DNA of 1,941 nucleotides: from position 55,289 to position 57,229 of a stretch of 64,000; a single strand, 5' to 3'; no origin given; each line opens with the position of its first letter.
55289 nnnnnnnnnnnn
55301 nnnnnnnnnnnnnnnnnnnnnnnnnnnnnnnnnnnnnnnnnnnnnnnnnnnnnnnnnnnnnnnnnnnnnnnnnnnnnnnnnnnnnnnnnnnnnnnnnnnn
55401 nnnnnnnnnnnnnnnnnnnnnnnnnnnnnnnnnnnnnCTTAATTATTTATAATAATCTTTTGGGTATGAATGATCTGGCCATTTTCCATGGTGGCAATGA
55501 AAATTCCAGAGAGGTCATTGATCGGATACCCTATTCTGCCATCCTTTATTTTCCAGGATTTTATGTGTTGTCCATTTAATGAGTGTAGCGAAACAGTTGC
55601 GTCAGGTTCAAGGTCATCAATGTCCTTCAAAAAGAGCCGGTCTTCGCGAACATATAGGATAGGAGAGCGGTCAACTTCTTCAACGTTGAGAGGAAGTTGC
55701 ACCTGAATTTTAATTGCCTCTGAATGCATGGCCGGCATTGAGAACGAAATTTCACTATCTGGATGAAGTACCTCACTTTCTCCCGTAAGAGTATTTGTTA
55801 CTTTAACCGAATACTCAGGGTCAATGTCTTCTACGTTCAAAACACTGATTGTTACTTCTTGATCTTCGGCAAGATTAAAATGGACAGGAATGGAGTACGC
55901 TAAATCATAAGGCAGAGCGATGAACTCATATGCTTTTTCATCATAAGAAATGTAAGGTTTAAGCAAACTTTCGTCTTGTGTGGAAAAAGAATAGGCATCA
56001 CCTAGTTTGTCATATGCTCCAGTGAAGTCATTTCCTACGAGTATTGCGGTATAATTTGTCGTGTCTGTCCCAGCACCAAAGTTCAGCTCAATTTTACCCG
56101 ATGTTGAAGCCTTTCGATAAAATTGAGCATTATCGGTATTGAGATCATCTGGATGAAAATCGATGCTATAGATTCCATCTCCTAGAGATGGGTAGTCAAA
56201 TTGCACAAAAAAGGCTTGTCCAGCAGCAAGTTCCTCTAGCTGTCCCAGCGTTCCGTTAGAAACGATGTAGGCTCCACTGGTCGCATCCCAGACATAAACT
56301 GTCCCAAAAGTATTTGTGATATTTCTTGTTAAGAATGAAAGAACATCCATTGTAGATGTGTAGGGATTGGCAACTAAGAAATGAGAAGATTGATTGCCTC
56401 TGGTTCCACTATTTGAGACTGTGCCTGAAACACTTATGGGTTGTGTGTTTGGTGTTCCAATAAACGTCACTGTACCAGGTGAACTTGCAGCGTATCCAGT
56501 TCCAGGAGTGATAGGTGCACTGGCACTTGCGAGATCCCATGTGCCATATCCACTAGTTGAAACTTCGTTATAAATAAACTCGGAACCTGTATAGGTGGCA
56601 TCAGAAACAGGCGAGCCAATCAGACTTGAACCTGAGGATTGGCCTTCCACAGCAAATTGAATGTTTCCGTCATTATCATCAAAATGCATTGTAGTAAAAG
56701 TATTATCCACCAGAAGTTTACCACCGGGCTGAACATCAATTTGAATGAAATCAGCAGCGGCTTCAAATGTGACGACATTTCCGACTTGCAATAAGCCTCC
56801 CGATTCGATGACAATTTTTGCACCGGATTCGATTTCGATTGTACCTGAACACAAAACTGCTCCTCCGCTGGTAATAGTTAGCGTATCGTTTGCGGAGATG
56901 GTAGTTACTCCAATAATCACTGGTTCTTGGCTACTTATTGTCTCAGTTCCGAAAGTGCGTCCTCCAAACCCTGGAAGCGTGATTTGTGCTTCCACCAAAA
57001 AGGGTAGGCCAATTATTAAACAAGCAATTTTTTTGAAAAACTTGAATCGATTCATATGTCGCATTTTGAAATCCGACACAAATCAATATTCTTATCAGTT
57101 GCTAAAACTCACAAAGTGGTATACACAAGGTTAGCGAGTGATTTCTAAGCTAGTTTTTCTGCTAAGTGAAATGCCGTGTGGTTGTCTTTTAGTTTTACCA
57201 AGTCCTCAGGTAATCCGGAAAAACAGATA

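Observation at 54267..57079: Four-gene operon joining a T9SS cargo protein to a dedicated exosortase sorting system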

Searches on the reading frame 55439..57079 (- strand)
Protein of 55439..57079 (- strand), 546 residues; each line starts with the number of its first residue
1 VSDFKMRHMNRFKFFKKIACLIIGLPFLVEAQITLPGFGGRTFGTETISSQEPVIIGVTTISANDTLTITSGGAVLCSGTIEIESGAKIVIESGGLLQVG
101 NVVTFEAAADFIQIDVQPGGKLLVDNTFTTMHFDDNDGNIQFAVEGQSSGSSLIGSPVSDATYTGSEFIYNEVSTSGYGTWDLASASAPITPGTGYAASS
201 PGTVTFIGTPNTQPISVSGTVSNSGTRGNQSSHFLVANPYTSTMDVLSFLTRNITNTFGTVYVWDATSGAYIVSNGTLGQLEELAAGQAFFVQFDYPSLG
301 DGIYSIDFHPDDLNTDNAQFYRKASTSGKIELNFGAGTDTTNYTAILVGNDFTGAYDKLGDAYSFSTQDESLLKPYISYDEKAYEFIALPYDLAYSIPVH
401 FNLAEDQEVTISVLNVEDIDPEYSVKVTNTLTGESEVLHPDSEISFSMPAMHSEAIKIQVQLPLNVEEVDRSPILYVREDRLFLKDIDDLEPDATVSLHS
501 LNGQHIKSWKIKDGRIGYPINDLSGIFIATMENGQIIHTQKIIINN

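Call 3: search_protein_families(library=ncbifam, proteins=[window:55439-57079:-], max_evalue=1)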
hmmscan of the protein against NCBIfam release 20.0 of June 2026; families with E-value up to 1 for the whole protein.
window:55439-57079:- (546 aa): 2 families
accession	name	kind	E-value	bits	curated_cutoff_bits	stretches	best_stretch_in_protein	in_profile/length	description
TIGR04183.1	Por_Secre_tail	domain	7.3e-05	22.7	23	1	489-545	16-72/72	T9SS type A sorting domain-containing protein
NF004755.0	PRK06082.1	equivalog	0.14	10.5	467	1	228-272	127-171/459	aspartate aminotransferase family protein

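Call 4: search_protein_families(library=pfam, proteins=[window:55439-57079:-], max_evalue=1)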
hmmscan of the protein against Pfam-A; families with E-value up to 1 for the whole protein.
window:55439-57079:- (546 aa): 0 families

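Call 35: find_homologous_proteins(query=window:55439-57079:-, max_evalue=0.001)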
Query window:55439-57079:- (546 aa): 1 proteins with E <= 0.001 among 8000 candidates.
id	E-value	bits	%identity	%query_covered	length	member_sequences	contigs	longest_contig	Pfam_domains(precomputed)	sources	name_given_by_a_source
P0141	0.0e+0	1216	100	100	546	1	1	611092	-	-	-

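Call 47: predict_structure(protein=window:55439-57079:-)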
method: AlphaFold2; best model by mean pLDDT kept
length: 546 residues; sequences in the alignment: 1
mean_pLDDT: 39.7   pTM: 0.30
mean pLDDT of the five models: 39.7, 33.6, 32.7, 32.4, 31.7
residues with pLDDT >= 90: 0; 70-90: 45; 50-70: 73; < 50: 428
segments of 3 or more residues with pLDDT < 50: 24-38, 106-111, 125-478, 480-490, 499-504, 517-546
pLDDT, mean of each block of 10 residues (from residue 1): 61 60 44 44 82 66 82 75 75 73 47 58 45 30 28 28 28 26 26 25 28 26 24 27 29 27 31 31 32 36 38 38 37 40 31 29 30 26 28 28 31 32 31 29 32 31 29 40 46 50 50 50 43 39 34
secondary structure, 60 per line:
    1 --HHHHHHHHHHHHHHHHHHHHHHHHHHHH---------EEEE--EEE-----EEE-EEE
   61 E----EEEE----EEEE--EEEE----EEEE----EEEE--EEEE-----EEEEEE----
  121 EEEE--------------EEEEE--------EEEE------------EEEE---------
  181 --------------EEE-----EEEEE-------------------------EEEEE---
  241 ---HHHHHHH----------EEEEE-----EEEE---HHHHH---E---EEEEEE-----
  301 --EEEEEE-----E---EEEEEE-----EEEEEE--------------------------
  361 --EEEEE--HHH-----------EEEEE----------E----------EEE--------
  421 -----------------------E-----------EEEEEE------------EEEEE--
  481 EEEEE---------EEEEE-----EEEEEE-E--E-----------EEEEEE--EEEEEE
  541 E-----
elements in order: H3-30 E40-43 E46-48 E54-56 E58-61 E66-69 E74-77 E80-83 E88-91 E96-99 E102-105 E111-116 E121-124 E139-143 E152-155 E168-171 E195-197 E203-207 E233-237 H244-250 E261-265 E271-274 H278-282 E290-295 E303-308 E318-323 E329-334 E363-367 E384-388 E410-412 E456-461 E474-478 E481-485 E495-499 E505-510 E527-532 E535-541

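Call 49: search_protein_representatives(protein=window:55439-57079:-)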
Query: 546 residues. Proteins with E-value up to 0.001 (for the whole library): 165; up to 1e-10: 23; up to 1e-30: 6. The best 150 are listed.
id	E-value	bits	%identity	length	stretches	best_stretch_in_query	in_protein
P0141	0.0e+00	1215.6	100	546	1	1-546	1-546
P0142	1.5e-57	211.8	34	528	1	13-544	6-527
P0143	1.8e-53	198.4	33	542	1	47-545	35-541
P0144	3.2e-51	191.0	33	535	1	42-545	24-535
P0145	1.9e-46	175.2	29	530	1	30-544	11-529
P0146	1.0e-44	169.5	31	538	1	58-511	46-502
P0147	3.0e-15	72.3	32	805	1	100-448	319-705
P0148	1.7e-14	69.8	26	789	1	66-543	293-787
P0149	2.4e-14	69.3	32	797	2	145-449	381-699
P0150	6.5e-14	67.9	31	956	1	66-438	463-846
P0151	9.9e-14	67.3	29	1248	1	87-400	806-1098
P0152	4.5e-13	65.1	33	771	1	67-448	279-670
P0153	1.4e-12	63.4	30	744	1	80-448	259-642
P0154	6.8e-12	61.2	26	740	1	89-545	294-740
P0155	1.0e-11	60.6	27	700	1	60-544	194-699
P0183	7.5e-09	51.2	29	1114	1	171-407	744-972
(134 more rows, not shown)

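Call 51: search_protein_families(library=pfam, alignment_id=A8, max_evalue=0.001)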
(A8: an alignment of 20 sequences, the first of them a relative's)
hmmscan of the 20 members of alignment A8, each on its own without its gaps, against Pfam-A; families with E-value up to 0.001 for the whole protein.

A. member 1, P0141 (546 aa): 0 families

B. families by the number of members that match (of 20 scanned): 4 families
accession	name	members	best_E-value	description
PF18962.6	Por_Secre_tail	12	6.9e-08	Secretion system C-terminal sorting domain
PF13385.13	Laminin_G_3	1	5.4e-26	Concanavalin A-like lectin/glucanases superfamily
PF13205.12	Big_5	1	3e-13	Bacterial Ig-like domain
PF19910.5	DUF6383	1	4.4e-05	Domain of unknown function (DUF6383)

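Call 52: search_solved_structures(query=A8, max_evalue=0.1)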
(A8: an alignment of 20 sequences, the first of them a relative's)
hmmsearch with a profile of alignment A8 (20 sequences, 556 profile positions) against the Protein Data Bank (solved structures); distinct sequences matched with E-value up to 0.1: 11.
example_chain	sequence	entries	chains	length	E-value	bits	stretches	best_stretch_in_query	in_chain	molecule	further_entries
8gl8_D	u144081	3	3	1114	1.1e-74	255.3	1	34-556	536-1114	RemZ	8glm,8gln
8gl6_D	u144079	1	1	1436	3.8e-71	243.6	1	34-555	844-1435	RemA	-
8glk_D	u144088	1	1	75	5.3e-08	35.2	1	494-556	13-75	Endonuclease I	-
8glj_D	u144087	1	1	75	2.6e-05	26.3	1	487-554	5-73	Por secretion system C-terminal sorting domain-containing protein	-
9x1i_A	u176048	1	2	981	2.9e-05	26.1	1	503-556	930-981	Endo-beta-N-acetylglucosaminidase HS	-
7pq4_A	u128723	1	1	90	0.00013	24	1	480-556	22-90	Arginine-specific cysteine proteinase (Arg-gingipain)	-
5hfs_A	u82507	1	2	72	0.00016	23.7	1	492-556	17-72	Gingipain R2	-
5ag9_A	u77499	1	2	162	0.00027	23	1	482-556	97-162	Gingipain R2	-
5ag8_A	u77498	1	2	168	0.00054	22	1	492-556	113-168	GINGIPAIN R2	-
5jvk_A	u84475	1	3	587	0.0036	19.3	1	471-554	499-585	Uncharacterized protein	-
4wa0_A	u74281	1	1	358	0.015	17.2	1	73-135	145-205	possible adhesin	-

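Call 53: search_solved_structures(query=window:55439-57079:-, max_evalue=1, show_alignments=2)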
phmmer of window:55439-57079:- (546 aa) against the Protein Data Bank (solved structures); distinct sequences matched with E-value up to 1: 1.
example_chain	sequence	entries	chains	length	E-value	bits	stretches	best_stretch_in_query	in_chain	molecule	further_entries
7pjj_A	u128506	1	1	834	0.76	11.5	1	150-232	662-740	Beta-glucosidase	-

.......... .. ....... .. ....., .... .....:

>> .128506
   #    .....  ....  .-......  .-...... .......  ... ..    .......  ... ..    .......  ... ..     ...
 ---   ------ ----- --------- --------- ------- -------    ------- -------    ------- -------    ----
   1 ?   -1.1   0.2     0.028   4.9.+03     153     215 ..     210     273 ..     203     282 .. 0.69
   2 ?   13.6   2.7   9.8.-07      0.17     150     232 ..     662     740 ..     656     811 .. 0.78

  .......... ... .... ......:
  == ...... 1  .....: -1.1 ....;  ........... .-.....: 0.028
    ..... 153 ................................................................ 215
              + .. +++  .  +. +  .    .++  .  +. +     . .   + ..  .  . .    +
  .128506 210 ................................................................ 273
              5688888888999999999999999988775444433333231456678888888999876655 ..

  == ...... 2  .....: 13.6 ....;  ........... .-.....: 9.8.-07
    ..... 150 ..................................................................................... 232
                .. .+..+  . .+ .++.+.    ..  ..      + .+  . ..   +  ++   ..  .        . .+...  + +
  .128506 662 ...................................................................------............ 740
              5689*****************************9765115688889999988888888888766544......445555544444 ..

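Call 57: find_related_loci(query=A8, collection=metagenome_contigs, flank=4000)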
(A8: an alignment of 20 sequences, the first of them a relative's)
Query A8 (546 aa) in metagenome_contigs; peptide patterns used: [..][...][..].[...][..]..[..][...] (x = any residue, [..] = any of these).
600 stretches matched a pattern (row limit reached: there are more); 85 encode a relative of the query (tblastn E <= 1e-3); the best 80 are kept; 80 distinct loci.
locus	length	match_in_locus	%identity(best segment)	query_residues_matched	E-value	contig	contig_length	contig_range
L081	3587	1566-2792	28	4-432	3e-15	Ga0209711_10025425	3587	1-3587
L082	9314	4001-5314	26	71-487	8e-17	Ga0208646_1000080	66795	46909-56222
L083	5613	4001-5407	24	70-544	3e-13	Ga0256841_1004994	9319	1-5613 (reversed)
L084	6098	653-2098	22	54-543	9e-13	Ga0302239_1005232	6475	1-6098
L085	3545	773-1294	32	102-271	2e-12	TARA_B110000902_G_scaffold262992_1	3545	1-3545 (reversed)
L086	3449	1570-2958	25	61-544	3e-12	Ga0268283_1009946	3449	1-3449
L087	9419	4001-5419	23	81-545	4e-12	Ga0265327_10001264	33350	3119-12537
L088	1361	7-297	43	191-293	2e-12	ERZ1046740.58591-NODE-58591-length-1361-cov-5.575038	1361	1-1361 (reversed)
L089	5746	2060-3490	25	81-543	8e-12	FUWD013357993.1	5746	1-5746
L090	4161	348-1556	23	153-544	2e-11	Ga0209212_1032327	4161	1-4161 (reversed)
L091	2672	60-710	27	67-293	3e-11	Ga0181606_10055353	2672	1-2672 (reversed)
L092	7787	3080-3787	29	57-293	1e-10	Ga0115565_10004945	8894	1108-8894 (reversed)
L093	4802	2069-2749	29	56-293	3e-10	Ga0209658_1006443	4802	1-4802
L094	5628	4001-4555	28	49-276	3e-9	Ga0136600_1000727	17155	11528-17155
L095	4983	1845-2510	28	76-293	3e-9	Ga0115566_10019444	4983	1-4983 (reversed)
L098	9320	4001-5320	25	81-544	4e-9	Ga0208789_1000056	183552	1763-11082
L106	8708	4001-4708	27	196-419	1e-7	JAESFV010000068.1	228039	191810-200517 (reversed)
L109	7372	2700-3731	22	204-544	3e-7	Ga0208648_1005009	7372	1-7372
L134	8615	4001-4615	27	235-439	8e-6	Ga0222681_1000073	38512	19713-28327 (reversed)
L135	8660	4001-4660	23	235-450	1e-5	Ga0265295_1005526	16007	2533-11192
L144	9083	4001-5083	25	67-419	8e-5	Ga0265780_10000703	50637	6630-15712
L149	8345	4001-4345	34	194-302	4e-5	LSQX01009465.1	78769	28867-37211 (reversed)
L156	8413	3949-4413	29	170-332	8e-5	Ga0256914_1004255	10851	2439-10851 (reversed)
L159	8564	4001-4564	28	83-277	1e-4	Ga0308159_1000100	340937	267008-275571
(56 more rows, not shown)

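Call 79: search_protein_families(library=ncbifam, proteins=[L084:2114-2356:+, L098:5322-5612:+, L109:3738-4004:+, L134:5019-5264:+, L135:4936-5202:+, L149:5091-5363:+, L156:5058-5306:+, L106:5058-5318:+, L144:5485-5697:+, L159:5427-5675:+], max_evalue=1)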
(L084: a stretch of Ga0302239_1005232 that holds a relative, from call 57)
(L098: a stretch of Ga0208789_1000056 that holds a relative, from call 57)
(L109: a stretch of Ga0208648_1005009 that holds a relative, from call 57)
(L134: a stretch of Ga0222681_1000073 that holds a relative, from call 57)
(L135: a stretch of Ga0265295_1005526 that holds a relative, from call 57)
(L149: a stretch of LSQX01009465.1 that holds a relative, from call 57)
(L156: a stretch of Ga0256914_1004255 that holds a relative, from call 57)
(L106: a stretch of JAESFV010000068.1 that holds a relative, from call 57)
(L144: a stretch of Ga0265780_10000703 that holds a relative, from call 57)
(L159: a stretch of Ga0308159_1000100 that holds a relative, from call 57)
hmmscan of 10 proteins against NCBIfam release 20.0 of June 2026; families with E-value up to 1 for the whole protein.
L084:2114-2356:+ (81 aa): 1 family
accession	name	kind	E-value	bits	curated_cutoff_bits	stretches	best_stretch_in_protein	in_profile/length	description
NF046080.1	PID_CTERM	domain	0.00019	21.2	26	1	53-75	2-24/25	PID-CTERM protein-sorting domain-containing protein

L098:5322-5612:+ (97 aa): 1 family
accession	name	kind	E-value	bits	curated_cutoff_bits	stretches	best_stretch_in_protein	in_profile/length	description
NF046080.1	PID_CTERM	domain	0.0016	18.2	26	1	67-88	2-23/25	PID-CTERM protein-sorting domain-containing protein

L109:3738-4004:+ (89 aa): 2 families
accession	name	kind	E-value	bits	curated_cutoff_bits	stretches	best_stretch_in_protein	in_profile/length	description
NF046080.1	PID_CTERM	domain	1.3e-06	28.1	26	1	59-81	2-24/25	PID-CTERM protein-sorting domain-containing protein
NF053724.1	Rv3103c_Nterm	equivalog_domain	0.11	12.4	50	1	11-37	13-39/69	Rv3103c family proline-rich protein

L134:5019-5264:+ (82 aa): 1 family
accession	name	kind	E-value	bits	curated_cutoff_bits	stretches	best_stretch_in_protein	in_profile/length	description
NF046080.1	PID_CTERM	domain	0.058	13.3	26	1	56-73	6-23/25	PID-CTERM protein-sorting domain-containing protein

L135:4936-5202:+ (89 aa): 1 family
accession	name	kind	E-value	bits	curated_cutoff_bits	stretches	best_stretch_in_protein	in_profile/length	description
NF046080.1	PID_CTERM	domain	5.3e-05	23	26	1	56-78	2-24/25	PID-CTERM protein-sorting domain-containing protein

L149:5091-5363:+ (91 aa): 1 family
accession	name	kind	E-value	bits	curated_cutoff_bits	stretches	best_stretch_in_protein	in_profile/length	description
NF046080.1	PID_CTERM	domain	0.00013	21.7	26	1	61-83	2-24/25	PID-CTERM protein-sorting domain-containing protein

L156:5058-5306:+ (83 aa): 1 family
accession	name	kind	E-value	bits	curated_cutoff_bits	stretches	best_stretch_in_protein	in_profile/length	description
NF046080.1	PID_CTERM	domain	0.013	15.3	26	1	53-75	2-24/25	PID-CTERM protein-sorting domain-containing protein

L106:5058-5318:+ (87 aa): 0 families

L144:5485-5697:+ (71 aa): 1 family
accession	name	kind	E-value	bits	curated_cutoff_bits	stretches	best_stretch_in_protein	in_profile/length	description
NF049847.1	FtsL_COG5462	equivalog_domain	0.1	12.3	50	1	47-69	5-27/85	cell division protein FtsL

L159:5427-5675:+ (83 aa): 3 families
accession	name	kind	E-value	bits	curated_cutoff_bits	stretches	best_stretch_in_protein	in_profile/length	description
NF033507.3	Loki-CTERM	subfamily_domain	0.02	15.2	19.9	1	62-79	9-26/27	Loki-CTERM sorting domain-containing protein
NF038040.1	phero_PhrK_fam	equivalog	0.022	15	35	1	6-28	1-26/40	PhrK family phosphatase-inhibitory pheromone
NF045529.2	Heimdall-CTERM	domain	0.13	12.7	24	1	58-79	6-26/26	Heimdall-CTERM domain-containing surface protein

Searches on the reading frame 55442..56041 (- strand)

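Call 19: search_protein_families(library=ncbifam, alignment_id=A3, max_evalue=0.01)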
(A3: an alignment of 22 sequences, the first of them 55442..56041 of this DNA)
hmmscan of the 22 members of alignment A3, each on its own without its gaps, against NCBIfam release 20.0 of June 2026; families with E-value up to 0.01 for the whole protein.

A. member 1, window:55442-56041:- (200 aa): 1 family
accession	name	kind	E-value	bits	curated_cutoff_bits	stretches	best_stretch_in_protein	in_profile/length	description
TIGR04183.1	Por_Secre_tail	domain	0.00014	21.8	23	1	143-199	16-72/72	T9SS type A sorting domain-containing protein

B. families by the number of members that match (of 22 scanned): 150 families (the first 25 are shown)
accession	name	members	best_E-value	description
TIGR04183.1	Por_Secre_tail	13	4.6e-14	T9SS type A sorting domain-containing protein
NF038113.1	T9SSA_dep_M36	11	9.1e-13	T9SS-dependent M36 family metallopeptidase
NF052323.1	T9SSA_dep_M6i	7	6.5e-11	T9SS-dependent M6-like inactivated metalloprotease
TIGR00460.1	fmt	6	1e-54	methionyl-tRNA formyltransferase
NF005998.1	PRK08125.1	6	5.7e-41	bifunctional UDP-4-amino-4-deoxy-L-arabinose formyltransferase/UDP-glucuronic acid oxidase ArnA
NF005414.0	PRK06988.1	6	7.6e-34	formyltransferase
TIGR00639.1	PurN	6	2.5e-13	phosphoribosylglycinamide formyltransferase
NF005755.0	PRK07579.1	6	1e-11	dTDP-4-amino-4,6-dideoxyglucose formyltransferase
NF004684.0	PRK06027.1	6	4.5e-07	formyltetrahydrofolate deformylase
TIGR00655.1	PurU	6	6.3e-07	formyltetrahydrofolate deformylase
NF052228.1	T9SS_PorZ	5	0.00075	type IX secretion system anionic LPS delivery protein PorZ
NF033707.1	T9SS_sortase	3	0.0041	type IX secretion system sortase PorU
TIGR02956.1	TMAO_torS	1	7.5e-36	TMAO reductase system sensor histidine kinase/response regulator TorS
NF008318.0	PRK11107.1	1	3.4e-33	two-component sensor histidine kinase BarA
NF008099.0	PRK10841.1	1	2.8e-30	two-component system sensor histidine kinase RcsC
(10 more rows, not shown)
